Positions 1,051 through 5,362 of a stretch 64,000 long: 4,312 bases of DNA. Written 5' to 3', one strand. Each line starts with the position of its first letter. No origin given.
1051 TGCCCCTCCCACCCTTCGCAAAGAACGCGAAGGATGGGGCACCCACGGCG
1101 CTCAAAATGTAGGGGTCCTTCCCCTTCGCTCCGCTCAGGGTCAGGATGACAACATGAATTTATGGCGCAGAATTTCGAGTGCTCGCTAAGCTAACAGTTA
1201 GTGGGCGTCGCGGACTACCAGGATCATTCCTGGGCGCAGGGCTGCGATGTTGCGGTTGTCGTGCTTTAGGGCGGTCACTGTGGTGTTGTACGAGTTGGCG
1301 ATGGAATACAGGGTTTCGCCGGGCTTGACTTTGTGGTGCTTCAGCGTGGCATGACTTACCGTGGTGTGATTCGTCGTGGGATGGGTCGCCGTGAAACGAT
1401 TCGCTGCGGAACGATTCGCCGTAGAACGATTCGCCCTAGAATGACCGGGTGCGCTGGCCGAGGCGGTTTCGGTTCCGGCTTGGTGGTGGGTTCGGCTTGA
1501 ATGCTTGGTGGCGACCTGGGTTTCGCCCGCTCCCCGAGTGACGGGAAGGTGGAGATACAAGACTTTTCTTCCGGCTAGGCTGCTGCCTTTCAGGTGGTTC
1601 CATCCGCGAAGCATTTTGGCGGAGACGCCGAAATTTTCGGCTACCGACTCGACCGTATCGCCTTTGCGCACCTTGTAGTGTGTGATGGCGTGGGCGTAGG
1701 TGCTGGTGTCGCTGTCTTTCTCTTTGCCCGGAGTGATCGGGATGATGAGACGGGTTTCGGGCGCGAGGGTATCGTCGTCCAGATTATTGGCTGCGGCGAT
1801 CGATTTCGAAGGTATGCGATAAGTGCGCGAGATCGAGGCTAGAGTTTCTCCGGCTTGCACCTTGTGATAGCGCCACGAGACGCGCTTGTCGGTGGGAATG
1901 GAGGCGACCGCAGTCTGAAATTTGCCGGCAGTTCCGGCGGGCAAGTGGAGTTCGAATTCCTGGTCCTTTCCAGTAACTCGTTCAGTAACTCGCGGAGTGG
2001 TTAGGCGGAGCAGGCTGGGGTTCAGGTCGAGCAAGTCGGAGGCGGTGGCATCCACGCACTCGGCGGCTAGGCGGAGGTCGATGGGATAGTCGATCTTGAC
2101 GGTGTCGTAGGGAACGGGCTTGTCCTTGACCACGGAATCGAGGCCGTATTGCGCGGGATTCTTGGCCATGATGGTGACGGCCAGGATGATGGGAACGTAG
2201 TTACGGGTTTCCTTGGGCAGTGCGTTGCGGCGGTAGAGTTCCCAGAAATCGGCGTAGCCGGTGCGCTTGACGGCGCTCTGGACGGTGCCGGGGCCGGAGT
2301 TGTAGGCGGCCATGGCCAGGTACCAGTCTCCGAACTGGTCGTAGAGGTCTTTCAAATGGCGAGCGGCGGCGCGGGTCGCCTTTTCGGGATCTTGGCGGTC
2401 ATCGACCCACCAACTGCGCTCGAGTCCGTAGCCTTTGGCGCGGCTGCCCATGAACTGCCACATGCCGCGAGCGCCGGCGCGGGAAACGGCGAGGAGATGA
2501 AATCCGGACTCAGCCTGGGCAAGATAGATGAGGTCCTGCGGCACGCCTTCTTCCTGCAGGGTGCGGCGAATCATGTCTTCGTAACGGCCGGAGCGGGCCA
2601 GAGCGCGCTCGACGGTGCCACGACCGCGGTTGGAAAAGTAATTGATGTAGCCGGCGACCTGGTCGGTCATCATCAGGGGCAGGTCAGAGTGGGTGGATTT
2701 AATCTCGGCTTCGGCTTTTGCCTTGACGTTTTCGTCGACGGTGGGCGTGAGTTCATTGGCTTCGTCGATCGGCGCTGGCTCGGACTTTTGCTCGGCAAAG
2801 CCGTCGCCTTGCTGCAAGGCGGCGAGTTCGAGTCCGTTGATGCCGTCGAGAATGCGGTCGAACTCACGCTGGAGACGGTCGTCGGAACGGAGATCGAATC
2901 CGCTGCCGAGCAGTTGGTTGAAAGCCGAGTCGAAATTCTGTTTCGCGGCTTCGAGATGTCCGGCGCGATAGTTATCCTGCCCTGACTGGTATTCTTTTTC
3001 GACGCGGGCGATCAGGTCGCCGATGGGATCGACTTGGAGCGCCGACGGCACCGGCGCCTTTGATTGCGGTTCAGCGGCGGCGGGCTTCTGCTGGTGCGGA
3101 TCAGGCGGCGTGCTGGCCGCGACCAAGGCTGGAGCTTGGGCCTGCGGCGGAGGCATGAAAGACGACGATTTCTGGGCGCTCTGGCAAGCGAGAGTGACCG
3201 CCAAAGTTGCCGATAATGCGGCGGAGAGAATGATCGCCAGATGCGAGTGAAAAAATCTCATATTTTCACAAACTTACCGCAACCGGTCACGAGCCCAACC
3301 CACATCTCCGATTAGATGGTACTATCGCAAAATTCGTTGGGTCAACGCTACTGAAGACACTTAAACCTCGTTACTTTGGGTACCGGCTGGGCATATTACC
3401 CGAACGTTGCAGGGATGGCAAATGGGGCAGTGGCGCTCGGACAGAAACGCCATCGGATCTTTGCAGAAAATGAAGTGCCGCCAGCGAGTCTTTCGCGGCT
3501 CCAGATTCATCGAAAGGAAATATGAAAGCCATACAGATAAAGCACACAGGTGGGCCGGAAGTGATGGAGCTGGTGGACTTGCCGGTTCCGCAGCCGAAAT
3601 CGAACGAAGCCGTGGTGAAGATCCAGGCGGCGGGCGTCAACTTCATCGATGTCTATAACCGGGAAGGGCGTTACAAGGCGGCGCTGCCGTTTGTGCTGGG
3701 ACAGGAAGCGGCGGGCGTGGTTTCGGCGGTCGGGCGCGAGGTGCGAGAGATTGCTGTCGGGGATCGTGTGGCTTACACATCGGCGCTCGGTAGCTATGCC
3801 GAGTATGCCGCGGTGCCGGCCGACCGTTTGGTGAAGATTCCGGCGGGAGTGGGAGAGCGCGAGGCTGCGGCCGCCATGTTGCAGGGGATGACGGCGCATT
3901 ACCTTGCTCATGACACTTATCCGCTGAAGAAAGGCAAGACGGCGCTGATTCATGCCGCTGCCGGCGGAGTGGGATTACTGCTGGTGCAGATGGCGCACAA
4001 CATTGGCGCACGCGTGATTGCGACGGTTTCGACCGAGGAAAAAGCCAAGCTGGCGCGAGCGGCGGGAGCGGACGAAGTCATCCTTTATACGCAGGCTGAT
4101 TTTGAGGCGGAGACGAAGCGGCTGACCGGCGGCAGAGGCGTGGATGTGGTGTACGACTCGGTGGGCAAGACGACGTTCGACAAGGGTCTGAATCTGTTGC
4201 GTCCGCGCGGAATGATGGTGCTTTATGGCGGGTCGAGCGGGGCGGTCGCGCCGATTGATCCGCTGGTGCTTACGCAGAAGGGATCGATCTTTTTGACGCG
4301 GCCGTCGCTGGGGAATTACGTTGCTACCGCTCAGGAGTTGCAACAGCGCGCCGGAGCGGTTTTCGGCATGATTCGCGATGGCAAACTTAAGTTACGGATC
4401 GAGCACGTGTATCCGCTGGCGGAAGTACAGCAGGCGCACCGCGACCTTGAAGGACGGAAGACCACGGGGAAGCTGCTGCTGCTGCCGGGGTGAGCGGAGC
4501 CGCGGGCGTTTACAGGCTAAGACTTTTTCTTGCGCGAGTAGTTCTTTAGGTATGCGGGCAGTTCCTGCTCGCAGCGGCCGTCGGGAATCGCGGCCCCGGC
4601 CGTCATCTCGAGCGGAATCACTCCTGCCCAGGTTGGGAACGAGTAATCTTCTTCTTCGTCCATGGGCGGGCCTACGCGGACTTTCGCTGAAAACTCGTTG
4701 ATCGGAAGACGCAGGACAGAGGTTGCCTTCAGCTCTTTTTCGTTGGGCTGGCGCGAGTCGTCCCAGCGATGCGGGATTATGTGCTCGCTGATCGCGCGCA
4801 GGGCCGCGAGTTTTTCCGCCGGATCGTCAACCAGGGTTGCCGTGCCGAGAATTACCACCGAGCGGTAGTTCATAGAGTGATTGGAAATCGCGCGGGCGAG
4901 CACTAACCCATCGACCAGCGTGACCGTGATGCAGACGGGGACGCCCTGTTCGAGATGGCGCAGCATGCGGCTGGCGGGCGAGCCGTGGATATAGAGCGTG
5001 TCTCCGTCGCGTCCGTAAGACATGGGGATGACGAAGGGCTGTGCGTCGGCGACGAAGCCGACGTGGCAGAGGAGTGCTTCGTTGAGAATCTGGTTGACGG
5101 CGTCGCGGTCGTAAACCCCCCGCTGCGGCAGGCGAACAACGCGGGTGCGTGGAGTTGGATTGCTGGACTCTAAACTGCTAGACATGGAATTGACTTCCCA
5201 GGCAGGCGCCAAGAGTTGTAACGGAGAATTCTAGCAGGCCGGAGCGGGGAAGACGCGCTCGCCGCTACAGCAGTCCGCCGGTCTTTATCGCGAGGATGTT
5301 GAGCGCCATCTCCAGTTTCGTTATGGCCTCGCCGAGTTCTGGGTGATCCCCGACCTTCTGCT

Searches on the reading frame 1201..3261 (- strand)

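Call 37: search_protein_families(library=pfam, proteins=[window:1201-3261:-], max_evalue=0.0001)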
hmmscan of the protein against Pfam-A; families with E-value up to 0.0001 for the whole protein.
window:1201-3261:- (687 aa): 5 families
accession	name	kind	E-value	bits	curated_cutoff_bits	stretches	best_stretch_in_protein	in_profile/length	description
PF01476.26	LysM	-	9.2e-33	112.4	20.9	3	643-683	1-42/43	LysM domain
PF01464.25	SLT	-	6.3e-30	103.6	21.3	1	233-341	5-115/117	Transglycosylase SLT domain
PF23473.1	LysM3_LYK4_5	-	4e-12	46.5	29.3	1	468-509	7-48/48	LYK4/5 LysM3 domain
PF23577.1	LysM_RLK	-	2.4e-07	31.1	27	0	529-556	3-30/44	LysM domain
PF23446.1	LysM1_NFP_LYK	-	5.6e-06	27.6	36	0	472-510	16-56/60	NFP/LYK LysM1 domain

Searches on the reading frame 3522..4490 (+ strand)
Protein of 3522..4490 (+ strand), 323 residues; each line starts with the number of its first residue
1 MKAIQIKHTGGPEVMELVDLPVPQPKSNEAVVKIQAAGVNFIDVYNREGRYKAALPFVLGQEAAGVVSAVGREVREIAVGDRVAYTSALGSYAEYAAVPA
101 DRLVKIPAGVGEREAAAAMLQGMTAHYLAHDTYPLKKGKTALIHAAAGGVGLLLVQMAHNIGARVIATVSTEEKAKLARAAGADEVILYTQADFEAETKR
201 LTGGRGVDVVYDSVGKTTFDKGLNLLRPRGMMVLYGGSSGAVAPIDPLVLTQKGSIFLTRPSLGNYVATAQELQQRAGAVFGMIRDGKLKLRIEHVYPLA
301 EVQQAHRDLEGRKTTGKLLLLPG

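Call 37: search_protein_families(library=pfam, proteins=[window:3522-4490:+], max_evalue=0.0001)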
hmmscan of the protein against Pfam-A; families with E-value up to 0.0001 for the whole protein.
window:3522-4490:+ (323 aa): 3 families
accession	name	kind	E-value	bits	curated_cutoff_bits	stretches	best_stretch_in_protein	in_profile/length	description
PF00107.32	ADH_zinc_N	-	2.6e-29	102.2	31.8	1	149-252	1-106/129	Zinc-binding dehydrogenase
PF13602.12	ADH_zinc_N_2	-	1.7e-25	90.9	27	1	182-320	2-134/134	Zinc-binding dehydrogenase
PF08240.17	ADH_N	-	3.3e-19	69.5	23.5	1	27-107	2-103/104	Alcohol dehydrogenase GroES-like domain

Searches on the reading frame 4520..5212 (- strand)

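Call 37: search_protein_families(library=pfam, proteins=[window:4520-5212:-], max_evalue=0.0001)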
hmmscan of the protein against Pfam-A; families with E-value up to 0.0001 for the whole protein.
window:4520-5212:- (231 aa): 3 families
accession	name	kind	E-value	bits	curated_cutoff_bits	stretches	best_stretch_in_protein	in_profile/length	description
PF12900.13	Pyridox_ox_2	-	1.7e-48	164.6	27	1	35-178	1-140/140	Pyridoxamine 5'-phosphate oxidase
PF01243.27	PNPOx_N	-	1.2e-07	32.5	28.1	1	37-173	3-115/120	Pyridoxamine 5'-phosphate oxidase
PF04299.18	FMN_bind_2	-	8.5e-05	22.7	22.4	0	53-171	35-166/168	Putative FMN-binding domain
